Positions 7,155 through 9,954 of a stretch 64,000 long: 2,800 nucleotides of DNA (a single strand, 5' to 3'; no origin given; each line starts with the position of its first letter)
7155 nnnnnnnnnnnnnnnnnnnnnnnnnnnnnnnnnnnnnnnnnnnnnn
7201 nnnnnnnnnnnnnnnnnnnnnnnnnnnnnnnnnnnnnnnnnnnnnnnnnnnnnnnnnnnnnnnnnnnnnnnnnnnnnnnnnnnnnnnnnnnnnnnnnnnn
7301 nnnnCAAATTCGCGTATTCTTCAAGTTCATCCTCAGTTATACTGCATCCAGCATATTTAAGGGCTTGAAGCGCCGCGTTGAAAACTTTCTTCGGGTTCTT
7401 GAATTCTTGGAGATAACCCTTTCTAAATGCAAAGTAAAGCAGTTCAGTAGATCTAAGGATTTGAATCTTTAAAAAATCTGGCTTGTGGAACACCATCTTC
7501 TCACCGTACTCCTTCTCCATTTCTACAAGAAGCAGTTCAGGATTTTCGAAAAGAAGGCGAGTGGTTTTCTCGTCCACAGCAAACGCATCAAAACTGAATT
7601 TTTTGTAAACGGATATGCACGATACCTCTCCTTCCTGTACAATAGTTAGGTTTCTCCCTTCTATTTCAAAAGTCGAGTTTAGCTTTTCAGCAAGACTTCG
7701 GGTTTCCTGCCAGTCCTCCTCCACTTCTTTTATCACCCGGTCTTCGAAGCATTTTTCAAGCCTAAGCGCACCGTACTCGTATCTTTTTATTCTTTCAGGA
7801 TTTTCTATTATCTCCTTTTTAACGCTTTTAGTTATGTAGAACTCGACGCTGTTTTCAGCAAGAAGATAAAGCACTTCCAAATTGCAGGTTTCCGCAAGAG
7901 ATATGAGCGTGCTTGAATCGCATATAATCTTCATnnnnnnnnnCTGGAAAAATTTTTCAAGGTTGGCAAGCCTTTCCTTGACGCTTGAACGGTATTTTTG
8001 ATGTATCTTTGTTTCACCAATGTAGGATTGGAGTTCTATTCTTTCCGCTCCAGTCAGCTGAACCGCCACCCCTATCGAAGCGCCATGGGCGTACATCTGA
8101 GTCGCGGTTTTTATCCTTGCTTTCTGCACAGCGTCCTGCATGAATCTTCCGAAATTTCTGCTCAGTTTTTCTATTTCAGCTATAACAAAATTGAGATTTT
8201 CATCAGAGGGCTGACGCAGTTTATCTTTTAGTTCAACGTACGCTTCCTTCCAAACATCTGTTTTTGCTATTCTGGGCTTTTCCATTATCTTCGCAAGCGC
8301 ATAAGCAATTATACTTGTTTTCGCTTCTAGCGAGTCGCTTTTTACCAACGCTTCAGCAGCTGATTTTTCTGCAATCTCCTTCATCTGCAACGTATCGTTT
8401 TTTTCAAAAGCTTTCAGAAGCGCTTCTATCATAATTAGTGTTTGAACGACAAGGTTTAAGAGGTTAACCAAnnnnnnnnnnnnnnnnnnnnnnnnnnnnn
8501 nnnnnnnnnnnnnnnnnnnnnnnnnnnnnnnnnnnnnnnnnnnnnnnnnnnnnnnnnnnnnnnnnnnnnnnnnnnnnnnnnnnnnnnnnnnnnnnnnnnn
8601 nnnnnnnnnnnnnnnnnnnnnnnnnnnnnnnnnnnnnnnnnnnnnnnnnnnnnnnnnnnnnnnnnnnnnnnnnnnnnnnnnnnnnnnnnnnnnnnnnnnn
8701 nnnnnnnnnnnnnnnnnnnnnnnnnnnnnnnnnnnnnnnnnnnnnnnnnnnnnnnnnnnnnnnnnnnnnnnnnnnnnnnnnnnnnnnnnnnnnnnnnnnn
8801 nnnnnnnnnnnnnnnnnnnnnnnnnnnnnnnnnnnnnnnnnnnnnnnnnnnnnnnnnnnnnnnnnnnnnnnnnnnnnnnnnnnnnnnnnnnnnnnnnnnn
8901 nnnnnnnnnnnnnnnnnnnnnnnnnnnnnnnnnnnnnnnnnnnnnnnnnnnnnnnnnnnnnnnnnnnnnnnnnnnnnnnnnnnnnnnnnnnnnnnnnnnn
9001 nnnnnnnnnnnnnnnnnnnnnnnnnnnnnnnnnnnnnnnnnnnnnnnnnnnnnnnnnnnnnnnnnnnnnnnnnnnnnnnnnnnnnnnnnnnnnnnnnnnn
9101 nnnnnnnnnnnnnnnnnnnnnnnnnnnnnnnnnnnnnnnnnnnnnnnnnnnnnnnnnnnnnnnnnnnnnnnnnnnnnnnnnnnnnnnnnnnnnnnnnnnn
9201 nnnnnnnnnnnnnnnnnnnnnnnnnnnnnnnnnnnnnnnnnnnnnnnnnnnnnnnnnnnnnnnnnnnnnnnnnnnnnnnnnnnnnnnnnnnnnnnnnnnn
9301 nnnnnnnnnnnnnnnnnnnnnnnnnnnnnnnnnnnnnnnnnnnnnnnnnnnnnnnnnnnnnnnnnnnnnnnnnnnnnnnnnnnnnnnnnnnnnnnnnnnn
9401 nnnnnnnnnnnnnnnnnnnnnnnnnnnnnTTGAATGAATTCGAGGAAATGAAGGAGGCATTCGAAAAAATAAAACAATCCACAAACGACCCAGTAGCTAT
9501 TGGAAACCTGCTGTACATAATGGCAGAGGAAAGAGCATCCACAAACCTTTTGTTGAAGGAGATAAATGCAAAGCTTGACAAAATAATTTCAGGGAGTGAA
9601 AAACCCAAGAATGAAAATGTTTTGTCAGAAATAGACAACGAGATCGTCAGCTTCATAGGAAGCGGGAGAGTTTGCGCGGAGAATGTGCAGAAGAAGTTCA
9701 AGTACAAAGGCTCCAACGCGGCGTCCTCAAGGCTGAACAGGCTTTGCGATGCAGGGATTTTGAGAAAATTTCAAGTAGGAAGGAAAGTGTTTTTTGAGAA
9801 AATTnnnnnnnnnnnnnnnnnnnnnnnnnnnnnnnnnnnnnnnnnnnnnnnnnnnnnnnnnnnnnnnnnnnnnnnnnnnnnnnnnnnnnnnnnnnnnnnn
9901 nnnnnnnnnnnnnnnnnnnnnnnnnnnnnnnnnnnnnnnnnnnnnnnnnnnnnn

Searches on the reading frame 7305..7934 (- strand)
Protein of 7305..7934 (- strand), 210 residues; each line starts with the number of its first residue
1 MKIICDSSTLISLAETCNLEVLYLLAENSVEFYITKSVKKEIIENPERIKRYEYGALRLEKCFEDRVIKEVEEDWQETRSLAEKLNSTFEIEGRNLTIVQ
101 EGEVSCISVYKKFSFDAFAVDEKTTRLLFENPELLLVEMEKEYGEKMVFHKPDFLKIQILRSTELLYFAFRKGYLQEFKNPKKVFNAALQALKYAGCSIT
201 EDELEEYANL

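Call 3: search_protein_families(library=pfam, proteins=[window:7305-7934:-], max_evalue=0.01)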
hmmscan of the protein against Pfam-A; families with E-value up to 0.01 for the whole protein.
window:7305-7934:- (210 aa): 0 families

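Call 6: search_protein_families(library=padloc, proteins=[window:7305-7934:-], max_evalue=0.01)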
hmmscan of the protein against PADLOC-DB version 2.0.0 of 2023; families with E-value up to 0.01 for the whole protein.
window:7305-7934:- (210 aa): 3 families
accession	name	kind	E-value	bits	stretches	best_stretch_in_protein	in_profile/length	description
PDLC05073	PDC-S70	-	0.00043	18.2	1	1-126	1-103/162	-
PDLC05071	PDC-S70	-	0.0013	16.9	1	1-48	1-45/161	-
PDLC05068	PDC-S70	-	0.0082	14.7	0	1-48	1-45/125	-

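Call 7: search_protein_families(library=ncbifam, proteins=[window:7305-7934:-], max_evalue=0.01)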
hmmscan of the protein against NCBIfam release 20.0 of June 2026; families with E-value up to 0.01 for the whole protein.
window:7305-7934:- (210 aa): 0 families

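Call 71: search_protein_families(library=pfam, proteins=[window:7305-7934:-], max_evalue=1)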
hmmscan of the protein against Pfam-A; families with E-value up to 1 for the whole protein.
window:7305-7934:- (210 aa): 1 family
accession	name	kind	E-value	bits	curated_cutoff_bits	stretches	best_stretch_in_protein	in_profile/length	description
PF06932.16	DUF1283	-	0.13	12.9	25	1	70-92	19-41/83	Protein of unknown function (DUF1283)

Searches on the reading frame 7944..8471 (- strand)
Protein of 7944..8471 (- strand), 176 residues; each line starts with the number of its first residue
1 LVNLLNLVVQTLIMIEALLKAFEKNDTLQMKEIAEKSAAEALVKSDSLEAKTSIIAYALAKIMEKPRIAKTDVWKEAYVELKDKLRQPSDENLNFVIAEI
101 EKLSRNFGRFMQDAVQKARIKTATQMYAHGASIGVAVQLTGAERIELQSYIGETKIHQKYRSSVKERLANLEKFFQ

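Call 3: search_protein_families(library=pfam, proteins=[window:7944-8471:-], max_evalue=0.01)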
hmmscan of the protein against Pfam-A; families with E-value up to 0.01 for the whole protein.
window:7944-8471:- (176 aa): 1 family
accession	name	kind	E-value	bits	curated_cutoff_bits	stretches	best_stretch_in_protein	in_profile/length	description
PF08878.16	HamA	-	0.0072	16.6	25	0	114-175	69-127/230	HamA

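Call 6: search_protein_families(library=padloc, proteins=[window:7944-8471:-], max_evalue=0.01)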
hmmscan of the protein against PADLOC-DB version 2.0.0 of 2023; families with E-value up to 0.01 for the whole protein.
window:7944-8471:- (176 aa): 4 families
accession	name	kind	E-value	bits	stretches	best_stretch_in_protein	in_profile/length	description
PDLC00163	HamA1|HamA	-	2.4e-06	25.2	1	115-175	131-188/314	DUF1837 domain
PDLC00196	HamA2|HamA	-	8.5e-06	23.5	1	115-175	131-188/315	DUF1837 domain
PDLC00165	HamA1|HamA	-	1.8e-05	22.2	1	116-174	129-184/308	DUF1837 domain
PDLC00168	HamA1|HamA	-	4.7e-05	20.9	1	115-174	130-187/312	DUF1837 domain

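Call 7: search_protein_families(library=ncbifam, proteins=[window:7944-8471:-], max_evalue=0.01)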
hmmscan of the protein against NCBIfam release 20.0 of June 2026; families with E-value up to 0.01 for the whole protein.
window:7944-8471:- (176 aa): 0 families

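Call 63: find_homologous_proteins(query=window:7944-8432:-)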
Query window:7944-8432:- (163 aa): 6 proteins with E <= 0.001 among 85 candidates.
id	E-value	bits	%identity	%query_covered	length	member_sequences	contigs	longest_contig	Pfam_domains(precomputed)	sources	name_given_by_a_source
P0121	6.8e-95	333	100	100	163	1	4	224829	-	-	-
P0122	3.0e-71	256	77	100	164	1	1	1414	-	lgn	-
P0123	1.8e-70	254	76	100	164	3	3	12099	-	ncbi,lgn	-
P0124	9.5e-67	242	71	100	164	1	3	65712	-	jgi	jgi:hypothetical protein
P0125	1.2e-63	231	70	97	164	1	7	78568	-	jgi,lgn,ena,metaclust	jgi:hypothetical protein|metaclust:\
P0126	7.5e-62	226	67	100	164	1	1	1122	-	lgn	-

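Call 64: find_encoding_contigs(protein=P0125, flank=5000, max_places=3)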
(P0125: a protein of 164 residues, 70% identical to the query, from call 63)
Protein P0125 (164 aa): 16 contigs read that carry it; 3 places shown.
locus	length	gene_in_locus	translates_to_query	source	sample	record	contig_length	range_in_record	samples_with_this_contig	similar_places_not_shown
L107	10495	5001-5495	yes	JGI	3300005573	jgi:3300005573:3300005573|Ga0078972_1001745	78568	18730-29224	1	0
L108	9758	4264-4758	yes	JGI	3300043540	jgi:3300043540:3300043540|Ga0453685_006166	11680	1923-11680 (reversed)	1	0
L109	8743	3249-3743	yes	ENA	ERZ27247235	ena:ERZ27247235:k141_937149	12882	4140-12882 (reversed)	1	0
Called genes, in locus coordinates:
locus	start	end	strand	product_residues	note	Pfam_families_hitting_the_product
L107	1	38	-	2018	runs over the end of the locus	PF09134:Invasin_D3 (faint), PF13715:CarbopepD_reg_2 (faint), PF22904:NOMO1-like_2nd (faint), PF02369:Big_1, PF11974:bMG3 (faint), PF02368:Big_2, PF02369:Big_1, PF13620:CarboxypepD_reg, +1 more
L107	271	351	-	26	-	-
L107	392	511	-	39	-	-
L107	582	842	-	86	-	-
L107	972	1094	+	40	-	-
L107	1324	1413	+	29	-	-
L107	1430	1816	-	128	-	-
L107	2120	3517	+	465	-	-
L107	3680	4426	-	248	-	PF00990:GGDEF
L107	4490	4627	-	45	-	-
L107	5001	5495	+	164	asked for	-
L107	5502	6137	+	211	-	PF11848:DUF3368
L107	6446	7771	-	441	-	PF02689:Herpes_Helicase (faint), PF05970:PIF1, PF13245:AAA_19, PF13604:AAA_30, PF01443:Viral_helicase1 (faint), PF13538:UvrD_C_2 (weak)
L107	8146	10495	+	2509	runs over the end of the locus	PF11974:bMG3 (faint), PF13620:CarboxypepD_reg (faint)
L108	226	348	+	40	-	-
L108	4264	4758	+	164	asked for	-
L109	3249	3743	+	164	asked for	-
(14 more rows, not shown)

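Call 71: search_protein_families(library=pfam, proteins=[window:7944-8432:-], max_evalue=1)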
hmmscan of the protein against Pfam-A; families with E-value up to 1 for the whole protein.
window:7944-8432:- (163 aa): 5 families
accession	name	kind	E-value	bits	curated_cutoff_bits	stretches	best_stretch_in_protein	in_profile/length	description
PF08878.16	HamA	-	0.0063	16.8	25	1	101-162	69-127/230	HamA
PF13925.11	Katanin_con80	-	0.025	15.1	27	1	24-136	31-124/160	con80 domain of Katanin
PF03683.19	UPF0175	-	0.054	13.6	27.9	1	100-144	15-60/75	Uncharacterised protein family (UPF0175)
PF00189.25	Ribosomal_S3_C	-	0.089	13.8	34.1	1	102-157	14-69/83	Ribosomal protein S3, C-terminal domain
PF02899.23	Phage_int_SAM_1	-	0.14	12.8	22.3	1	125-163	39-77/83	Phage integrase, N-terminal SAM-like domain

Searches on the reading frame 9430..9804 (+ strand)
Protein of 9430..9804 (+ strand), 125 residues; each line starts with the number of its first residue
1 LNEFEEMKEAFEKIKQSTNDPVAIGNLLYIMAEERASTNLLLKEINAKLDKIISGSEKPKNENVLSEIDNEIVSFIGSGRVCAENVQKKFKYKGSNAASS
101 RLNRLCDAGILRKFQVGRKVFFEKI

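Call 3: search_protein_families(library=pfam, proteins=[window:9430-9804:+], max_evalue=0.01)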
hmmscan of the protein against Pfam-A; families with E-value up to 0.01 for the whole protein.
window:9430-9804:+ (125 aa): 1 family
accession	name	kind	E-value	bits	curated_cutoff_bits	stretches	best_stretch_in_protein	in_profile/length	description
PF21248.3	SoFic-like_C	-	0.00024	21.7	27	1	96-122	45-71/76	Protein adenylyltransferase SoFic-like, C-terminal domain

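Call 6: search_protein_families(library=padloc, proteins=[window:9430-9804:+], max_evalue=0.01)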
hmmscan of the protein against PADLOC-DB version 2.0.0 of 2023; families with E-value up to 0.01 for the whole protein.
window:9430-9804:+ (125 aa): 2 families
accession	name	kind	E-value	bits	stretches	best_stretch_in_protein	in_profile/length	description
PDLC01438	Csa3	-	0.0052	14.9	1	39-122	139-199/305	"CAS-I,CAS-II,CAS-III,CAS-IV,CAS-V,CAS-VI; associated_signaling"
PDLC03963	SoFic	-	0.0098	13.3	0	39-118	268-345/361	-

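Call 7: search_protein_families(library=ncbifam, proteins=[window:9430-9804:+], max_evalue=0.01)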
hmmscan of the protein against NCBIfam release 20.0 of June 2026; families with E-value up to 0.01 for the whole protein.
window:9430-9804:+ (125 aa): 0 families

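Call 71: search_protein_families(library=pfam, proteins=[window:9430-9804:+], max_evalue=1)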
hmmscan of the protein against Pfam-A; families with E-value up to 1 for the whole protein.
window:9430-9804:+ (125 aa): 3 families
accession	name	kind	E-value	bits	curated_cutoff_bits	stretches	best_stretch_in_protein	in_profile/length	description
PF21248.3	SoFic-like_C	-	0.00024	21.7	27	1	96-122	45-71/76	Protein adenylyltransferase SoFic-like, C-terminal domain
PF24406.1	nSTAND_NTPase4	-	0.016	15.7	27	1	97-114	24-41/58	Novel STAND NTPase 4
PF05889.19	SepSecS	-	0.082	12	21.1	1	4-78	242-316/389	O-phosphoseryl-tRNA(Sec) selenium transferase, SepSecS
